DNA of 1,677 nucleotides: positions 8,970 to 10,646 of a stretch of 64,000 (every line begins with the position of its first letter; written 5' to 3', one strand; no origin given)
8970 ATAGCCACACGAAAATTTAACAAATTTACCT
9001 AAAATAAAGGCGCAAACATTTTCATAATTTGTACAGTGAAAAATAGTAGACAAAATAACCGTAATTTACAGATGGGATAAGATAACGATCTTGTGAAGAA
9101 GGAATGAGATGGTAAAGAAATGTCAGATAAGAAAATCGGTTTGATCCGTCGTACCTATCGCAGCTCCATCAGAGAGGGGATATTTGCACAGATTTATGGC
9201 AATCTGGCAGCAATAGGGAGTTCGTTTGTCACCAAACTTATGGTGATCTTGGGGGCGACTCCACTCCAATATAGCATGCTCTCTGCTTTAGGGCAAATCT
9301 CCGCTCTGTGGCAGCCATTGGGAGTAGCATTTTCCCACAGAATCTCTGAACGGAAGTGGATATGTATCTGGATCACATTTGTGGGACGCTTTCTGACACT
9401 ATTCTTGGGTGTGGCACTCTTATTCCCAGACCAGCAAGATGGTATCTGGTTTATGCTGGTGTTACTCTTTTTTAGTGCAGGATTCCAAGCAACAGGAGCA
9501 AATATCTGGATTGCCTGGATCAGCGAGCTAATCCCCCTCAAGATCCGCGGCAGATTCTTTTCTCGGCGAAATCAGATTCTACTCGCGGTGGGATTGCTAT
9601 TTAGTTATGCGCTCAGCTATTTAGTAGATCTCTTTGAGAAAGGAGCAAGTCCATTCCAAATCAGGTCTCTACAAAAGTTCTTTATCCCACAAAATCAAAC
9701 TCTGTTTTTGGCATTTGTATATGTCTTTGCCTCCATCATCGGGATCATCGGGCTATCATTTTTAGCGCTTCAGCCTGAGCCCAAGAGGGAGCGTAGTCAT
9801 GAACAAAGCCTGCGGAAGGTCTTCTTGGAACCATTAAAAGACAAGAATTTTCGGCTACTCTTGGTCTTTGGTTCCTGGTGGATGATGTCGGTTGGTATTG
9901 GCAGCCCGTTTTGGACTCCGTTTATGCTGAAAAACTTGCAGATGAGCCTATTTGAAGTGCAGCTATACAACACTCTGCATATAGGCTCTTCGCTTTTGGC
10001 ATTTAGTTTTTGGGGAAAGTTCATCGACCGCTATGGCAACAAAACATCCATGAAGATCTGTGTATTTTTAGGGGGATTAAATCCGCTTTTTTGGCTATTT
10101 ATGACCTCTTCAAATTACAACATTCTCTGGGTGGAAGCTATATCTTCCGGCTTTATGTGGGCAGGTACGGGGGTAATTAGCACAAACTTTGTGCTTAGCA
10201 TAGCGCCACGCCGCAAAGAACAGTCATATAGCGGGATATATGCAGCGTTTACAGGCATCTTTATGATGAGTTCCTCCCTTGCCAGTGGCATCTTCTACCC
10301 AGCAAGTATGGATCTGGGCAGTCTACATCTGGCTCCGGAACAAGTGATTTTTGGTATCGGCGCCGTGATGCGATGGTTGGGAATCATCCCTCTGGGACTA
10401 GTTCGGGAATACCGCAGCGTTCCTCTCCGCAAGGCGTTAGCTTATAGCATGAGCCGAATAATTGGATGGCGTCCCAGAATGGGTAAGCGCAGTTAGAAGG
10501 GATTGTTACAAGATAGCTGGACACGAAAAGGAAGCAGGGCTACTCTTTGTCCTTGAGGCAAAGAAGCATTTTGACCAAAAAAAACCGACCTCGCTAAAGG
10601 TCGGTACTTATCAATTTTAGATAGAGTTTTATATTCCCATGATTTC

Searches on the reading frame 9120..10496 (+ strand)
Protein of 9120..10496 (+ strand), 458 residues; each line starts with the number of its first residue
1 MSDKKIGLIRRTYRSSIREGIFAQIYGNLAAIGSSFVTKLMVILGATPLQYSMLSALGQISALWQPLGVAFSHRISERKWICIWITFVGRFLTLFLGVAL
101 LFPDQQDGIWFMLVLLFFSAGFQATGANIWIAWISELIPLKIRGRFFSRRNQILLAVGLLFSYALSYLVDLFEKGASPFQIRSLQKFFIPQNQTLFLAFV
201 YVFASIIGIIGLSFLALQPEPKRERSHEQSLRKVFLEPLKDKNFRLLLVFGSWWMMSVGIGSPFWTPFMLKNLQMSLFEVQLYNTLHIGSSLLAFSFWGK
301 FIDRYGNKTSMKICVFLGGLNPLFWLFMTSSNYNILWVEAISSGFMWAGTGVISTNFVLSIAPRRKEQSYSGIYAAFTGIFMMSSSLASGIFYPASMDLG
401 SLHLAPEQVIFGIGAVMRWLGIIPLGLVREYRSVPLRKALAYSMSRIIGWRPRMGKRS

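Call 8: search_protein_families(library=pfam, proteins=[window:9120-10496:+])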
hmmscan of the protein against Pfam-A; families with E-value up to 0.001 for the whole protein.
window:9120-10496:+ (458 aa): 2 families
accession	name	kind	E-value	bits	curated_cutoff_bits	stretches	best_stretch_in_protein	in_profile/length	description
PF07690.21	MFS_1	-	1.3e-22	80.7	33.4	1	27-382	10-343/347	Major Facilitator Superfamily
PF13347.12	MFS_2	-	8.9e-08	31.5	27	1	81-391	76-372/427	MFS/sugar transport protein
